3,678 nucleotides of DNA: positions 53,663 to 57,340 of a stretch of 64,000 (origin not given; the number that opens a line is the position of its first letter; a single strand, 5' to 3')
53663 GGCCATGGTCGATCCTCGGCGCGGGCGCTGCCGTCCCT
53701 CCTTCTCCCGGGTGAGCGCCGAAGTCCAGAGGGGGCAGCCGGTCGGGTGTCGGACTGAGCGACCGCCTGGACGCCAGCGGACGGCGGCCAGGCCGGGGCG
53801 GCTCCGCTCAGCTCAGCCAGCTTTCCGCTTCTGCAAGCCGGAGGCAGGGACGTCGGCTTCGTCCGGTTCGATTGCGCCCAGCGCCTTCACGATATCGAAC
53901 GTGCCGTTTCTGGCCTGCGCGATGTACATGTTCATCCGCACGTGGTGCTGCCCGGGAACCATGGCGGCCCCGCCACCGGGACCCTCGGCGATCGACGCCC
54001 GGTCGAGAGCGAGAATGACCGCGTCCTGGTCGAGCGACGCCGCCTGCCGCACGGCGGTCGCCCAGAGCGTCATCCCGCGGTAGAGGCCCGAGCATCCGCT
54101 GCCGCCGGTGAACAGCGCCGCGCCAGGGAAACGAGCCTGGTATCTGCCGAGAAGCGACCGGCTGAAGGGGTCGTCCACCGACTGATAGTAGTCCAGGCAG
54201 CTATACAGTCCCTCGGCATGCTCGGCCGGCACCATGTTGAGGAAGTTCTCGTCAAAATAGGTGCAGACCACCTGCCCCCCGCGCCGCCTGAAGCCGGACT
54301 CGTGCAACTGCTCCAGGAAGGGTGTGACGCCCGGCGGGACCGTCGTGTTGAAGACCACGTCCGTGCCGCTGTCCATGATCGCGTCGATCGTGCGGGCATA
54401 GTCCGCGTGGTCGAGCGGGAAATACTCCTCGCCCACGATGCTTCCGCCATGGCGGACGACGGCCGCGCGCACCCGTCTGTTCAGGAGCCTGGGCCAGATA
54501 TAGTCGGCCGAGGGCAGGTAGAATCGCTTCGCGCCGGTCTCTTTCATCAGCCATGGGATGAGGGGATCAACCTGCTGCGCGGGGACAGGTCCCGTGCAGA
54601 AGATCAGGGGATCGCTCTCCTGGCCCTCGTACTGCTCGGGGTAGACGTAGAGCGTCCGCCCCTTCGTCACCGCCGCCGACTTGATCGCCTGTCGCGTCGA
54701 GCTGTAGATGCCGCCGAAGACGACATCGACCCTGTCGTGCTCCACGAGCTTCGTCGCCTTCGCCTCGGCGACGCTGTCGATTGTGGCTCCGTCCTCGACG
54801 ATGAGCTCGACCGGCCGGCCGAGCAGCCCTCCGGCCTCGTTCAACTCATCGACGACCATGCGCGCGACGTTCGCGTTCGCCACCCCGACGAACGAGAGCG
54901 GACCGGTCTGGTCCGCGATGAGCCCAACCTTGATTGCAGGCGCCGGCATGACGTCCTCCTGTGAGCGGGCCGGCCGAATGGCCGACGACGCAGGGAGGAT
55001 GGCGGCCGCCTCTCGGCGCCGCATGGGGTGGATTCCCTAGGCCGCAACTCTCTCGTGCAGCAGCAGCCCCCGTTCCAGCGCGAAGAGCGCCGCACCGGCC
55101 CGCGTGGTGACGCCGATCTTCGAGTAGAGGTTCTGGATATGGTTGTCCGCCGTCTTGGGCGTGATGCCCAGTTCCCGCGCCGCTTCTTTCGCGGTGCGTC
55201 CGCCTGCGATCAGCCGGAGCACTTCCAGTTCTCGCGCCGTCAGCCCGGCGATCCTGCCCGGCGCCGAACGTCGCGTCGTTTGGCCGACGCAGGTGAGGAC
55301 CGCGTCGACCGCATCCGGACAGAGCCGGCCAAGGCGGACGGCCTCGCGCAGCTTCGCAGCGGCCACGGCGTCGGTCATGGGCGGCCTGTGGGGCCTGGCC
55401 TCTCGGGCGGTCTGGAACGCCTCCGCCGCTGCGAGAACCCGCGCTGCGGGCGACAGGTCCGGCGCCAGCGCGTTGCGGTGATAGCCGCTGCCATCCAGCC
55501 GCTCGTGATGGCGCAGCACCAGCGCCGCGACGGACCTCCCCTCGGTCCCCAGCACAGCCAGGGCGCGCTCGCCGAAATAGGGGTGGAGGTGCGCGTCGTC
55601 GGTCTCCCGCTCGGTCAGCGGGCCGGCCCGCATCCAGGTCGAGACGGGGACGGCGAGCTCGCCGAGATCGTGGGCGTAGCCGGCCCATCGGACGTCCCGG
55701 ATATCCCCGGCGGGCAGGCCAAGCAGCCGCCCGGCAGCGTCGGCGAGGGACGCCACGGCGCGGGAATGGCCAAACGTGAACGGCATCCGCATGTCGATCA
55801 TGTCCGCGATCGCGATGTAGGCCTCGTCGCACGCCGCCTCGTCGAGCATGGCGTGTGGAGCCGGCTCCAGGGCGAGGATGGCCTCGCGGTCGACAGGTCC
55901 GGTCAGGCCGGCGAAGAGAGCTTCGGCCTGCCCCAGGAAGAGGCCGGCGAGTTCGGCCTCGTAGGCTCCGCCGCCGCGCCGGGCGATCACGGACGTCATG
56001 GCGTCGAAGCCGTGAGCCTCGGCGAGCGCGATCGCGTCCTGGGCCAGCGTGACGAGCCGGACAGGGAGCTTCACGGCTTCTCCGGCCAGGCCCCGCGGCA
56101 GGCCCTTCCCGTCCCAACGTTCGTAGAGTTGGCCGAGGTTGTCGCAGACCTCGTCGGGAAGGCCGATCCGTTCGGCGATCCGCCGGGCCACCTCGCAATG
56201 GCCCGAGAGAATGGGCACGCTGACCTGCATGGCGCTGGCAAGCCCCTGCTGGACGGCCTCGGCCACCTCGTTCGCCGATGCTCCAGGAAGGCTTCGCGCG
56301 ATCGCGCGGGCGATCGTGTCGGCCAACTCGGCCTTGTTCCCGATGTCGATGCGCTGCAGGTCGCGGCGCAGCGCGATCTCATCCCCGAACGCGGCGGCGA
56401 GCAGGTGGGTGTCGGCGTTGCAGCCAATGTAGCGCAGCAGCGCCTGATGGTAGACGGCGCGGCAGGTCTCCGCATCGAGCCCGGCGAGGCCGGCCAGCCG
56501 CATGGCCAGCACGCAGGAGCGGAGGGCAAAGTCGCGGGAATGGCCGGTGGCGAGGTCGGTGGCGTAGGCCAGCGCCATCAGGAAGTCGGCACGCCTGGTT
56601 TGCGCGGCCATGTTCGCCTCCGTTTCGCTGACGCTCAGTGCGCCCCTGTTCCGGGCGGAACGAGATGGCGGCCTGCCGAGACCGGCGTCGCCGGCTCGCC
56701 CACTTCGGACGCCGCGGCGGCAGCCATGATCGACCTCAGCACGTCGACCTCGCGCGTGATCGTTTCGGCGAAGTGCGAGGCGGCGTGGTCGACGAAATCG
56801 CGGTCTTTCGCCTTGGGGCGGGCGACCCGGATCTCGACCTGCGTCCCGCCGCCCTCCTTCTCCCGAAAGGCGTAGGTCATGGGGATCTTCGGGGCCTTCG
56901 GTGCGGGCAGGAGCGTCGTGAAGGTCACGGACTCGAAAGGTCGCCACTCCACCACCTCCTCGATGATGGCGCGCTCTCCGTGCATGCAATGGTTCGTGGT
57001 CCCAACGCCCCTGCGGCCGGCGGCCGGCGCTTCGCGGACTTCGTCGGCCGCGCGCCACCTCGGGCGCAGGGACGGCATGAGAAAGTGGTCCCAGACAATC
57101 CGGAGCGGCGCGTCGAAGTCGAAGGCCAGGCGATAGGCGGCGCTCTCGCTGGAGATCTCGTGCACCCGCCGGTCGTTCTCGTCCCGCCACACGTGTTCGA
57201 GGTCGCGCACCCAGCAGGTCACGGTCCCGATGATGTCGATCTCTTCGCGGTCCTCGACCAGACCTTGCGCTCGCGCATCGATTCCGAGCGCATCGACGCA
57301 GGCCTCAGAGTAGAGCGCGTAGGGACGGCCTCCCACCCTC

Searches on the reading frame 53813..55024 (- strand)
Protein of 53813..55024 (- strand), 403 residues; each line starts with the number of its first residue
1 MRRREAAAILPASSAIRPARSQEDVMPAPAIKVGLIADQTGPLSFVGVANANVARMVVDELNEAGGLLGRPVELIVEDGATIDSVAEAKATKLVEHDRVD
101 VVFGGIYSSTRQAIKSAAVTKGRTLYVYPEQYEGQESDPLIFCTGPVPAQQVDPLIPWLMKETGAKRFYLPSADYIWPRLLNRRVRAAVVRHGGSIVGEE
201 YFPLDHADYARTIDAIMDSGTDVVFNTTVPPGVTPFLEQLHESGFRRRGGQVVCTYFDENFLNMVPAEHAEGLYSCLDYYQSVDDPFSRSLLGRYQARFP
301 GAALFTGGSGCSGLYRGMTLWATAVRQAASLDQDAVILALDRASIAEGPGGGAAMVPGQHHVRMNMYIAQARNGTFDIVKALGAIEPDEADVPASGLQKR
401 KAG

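Call 64: search_protein_families(library=pfam, proteins=[window:53813-55024:-], max_evalue=0.00001)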
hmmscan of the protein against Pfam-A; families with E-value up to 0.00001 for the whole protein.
window:53813-55024:- (403 aa): 2 families
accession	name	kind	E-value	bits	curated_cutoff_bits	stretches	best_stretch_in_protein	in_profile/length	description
PF13458.12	Peripla_BP_6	-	4.1e-75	254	31.7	1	31-374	2-342/343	Periplasmic binding protein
PF13433.12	Peripla_BP_5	-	3.7e-72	243.9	27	1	31-387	1-354/363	Periplasmic binding protein domain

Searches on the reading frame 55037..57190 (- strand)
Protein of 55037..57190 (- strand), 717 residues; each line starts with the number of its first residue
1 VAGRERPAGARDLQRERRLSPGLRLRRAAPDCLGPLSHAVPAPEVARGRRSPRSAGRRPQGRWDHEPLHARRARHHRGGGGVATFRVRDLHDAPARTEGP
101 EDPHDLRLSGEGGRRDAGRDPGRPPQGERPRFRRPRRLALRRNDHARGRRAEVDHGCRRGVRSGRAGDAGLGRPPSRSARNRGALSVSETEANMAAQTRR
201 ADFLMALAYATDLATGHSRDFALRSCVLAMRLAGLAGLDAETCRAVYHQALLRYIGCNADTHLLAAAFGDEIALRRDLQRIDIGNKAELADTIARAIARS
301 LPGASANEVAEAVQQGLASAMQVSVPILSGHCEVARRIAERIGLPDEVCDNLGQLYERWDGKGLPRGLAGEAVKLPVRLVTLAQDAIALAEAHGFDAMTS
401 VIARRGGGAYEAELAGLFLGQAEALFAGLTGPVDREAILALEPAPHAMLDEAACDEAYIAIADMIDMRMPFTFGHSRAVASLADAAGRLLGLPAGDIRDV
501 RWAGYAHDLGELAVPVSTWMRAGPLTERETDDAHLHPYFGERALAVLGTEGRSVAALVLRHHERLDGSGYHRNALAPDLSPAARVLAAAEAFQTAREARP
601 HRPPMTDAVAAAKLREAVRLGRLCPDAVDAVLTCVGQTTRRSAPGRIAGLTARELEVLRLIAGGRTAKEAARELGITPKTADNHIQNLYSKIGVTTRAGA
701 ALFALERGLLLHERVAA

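Call 64: search_protein_families(library=pfam, proteins=[window:55037-57190:-], max_evalue=0.00001)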
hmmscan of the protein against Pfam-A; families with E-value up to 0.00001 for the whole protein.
window:55037-57190:- (717 aa): 4 families
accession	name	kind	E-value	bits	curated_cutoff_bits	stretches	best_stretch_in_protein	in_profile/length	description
PF13487.12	HD_5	-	2.3e-36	125.6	27.2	2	461-617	3-161/170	HD domain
PF00196.25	GerE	-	3.7e-14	52.5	23.5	1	650-704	3-57/57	Bacterial regulatory proteins, luxR family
PF01966.28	HD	-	5.7e-12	46.4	22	1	472-593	1-114/116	HD domain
PF12840.13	HTH_20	-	6.1e-06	26.6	27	0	655-689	7-43/51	Helix-turn-helix domain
